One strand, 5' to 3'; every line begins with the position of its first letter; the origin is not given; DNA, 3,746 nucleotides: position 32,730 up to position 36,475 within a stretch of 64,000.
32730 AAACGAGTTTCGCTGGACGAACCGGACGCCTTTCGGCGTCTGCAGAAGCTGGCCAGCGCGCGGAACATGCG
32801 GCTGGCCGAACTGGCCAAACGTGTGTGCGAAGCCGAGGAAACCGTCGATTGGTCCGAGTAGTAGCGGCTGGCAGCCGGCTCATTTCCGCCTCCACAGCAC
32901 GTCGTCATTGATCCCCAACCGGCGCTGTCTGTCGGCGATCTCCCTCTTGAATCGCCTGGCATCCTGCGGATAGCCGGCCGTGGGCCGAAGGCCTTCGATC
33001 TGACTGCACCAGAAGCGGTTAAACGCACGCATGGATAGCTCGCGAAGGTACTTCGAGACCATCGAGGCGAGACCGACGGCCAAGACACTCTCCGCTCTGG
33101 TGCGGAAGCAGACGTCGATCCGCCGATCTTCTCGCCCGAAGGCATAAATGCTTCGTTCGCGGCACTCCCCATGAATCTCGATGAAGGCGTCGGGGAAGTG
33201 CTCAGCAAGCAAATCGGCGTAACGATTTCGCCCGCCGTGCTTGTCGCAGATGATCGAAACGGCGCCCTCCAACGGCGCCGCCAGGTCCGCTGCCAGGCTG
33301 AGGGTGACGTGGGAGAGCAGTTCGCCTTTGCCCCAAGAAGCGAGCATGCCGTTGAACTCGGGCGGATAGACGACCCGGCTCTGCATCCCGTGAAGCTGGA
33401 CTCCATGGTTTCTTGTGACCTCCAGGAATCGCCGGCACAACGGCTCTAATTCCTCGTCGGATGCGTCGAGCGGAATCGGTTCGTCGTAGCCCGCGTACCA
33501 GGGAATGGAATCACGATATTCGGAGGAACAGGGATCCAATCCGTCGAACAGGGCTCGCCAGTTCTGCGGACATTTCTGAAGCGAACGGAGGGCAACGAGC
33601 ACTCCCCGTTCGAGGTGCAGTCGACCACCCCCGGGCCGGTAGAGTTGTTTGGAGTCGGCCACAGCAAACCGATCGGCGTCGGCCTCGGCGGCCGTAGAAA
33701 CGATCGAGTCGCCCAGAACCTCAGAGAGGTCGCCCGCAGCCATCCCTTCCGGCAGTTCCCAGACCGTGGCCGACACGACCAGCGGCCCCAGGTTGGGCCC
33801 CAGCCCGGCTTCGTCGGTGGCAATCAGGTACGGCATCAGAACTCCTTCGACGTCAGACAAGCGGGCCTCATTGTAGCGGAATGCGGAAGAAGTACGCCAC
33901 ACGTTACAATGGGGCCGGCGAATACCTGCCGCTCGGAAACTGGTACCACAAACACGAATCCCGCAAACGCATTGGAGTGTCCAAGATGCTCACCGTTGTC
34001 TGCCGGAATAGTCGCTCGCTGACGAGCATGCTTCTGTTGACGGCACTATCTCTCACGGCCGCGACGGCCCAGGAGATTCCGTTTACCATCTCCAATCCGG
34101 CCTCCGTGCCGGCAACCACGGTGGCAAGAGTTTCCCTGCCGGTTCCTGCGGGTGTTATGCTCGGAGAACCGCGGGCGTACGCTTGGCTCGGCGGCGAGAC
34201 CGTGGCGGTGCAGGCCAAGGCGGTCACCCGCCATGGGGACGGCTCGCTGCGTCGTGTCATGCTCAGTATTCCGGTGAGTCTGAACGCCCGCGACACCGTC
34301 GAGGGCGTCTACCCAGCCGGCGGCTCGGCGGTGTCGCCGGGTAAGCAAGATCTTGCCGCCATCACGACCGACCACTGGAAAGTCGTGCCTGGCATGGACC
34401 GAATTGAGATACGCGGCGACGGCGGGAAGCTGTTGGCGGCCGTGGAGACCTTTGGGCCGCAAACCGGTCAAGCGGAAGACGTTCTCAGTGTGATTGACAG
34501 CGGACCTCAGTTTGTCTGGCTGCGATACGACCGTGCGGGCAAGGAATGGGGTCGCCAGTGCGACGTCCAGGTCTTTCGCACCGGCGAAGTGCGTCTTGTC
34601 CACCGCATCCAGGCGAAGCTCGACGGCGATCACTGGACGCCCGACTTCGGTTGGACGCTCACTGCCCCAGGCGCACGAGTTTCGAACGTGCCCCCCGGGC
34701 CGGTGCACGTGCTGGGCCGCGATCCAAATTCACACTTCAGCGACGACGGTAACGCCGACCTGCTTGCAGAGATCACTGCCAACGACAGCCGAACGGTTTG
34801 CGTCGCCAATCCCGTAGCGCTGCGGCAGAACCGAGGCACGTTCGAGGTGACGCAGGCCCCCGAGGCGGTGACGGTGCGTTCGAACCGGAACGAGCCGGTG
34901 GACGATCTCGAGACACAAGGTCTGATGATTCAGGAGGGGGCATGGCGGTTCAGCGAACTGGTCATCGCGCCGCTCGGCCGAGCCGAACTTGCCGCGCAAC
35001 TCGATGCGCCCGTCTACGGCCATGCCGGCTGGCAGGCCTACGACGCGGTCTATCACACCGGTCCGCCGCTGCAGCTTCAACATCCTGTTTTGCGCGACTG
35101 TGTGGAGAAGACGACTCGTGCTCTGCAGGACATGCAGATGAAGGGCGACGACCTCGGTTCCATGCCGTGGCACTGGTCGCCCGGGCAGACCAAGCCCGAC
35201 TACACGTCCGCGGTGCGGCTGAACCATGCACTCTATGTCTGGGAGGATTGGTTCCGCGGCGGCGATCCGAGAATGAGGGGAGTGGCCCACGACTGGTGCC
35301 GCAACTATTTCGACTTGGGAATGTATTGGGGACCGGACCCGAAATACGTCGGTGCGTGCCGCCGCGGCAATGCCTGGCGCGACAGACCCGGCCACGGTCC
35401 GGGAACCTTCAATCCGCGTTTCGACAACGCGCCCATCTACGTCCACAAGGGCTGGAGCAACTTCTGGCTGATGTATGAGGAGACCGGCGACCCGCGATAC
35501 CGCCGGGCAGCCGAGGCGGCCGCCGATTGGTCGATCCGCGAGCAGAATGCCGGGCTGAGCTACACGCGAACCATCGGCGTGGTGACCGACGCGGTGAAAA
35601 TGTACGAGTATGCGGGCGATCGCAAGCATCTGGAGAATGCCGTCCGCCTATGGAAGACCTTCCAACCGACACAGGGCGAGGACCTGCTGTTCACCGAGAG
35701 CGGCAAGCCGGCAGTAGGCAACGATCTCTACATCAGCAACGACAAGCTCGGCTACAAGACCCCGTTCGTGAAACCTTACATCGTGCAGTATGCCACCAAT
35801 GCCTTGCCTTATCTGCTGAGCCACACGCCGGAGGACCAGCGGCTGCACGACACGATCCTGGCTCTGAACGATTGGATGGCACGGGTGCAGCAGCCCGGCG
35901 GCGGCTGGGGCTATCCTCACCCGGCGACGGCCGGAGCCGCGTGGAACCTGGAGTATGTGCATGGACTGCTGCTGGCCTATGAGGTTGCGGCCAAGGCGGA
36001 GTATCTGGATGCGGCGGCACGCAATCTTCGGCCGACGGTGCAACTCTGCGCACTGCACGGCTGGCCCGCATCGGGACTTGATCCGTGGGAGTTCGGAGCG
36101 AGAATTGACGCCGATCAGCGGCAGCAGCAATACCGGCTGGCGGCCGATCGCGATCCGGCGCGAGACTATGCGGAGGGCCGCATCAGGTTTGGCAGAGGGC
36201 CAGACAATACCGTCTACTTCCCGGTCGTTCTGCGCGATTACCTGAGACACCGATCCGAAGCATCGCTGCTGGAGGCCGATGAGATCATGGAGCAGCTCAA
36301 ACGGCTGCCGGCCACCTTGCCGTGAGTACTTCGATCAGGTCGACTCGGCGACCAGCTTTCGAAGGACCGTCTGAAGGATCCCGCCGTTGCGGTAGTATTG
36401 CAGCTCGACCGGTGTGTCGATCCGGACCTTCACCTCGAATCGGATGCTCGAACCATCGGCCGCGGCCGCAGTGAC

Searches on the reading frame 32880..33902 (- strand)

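Call 80: search_protein_families(library=pfam, proteins=[window:32880-33902:-], max_evalue=0.001)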
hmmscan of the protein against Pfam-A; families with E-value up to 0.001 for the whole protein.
window:32880-33902:- (340 aa): 1 family
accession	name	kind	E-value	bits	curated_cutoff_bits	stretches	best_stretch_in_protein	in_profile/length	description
PF01351.25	RNase_HII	-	1.9e-05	25.1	25.8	0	29-47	3-21/199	Ribonuclease HII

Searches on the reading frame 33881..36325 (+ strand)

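Call 9: search_protein_families(library=pfam, proteins=[window:33881-36325:+], max_evalue=0.001)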
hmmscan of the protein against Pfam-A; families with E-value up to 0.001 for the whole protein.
window:33881-36325:+ (814 aa): 1 family
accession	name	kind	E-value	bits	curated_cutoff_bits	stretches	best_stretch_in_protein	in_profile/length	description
PF07944.18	Beta-AFase-like_GH127_cat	-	0.00055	19.5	24.9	0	531-595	187-259/376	Beta-L-arabinofuranosidase, GH127 catalytic domain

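Call 82: search_protein_families(library=ncbifam, proteins=[window:33881-36325:+], max_evalue=0.01)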
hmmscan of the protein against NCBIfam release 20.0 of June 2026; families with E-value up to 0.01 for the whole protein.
window:33881-36325:+ (814 aa): 0 families
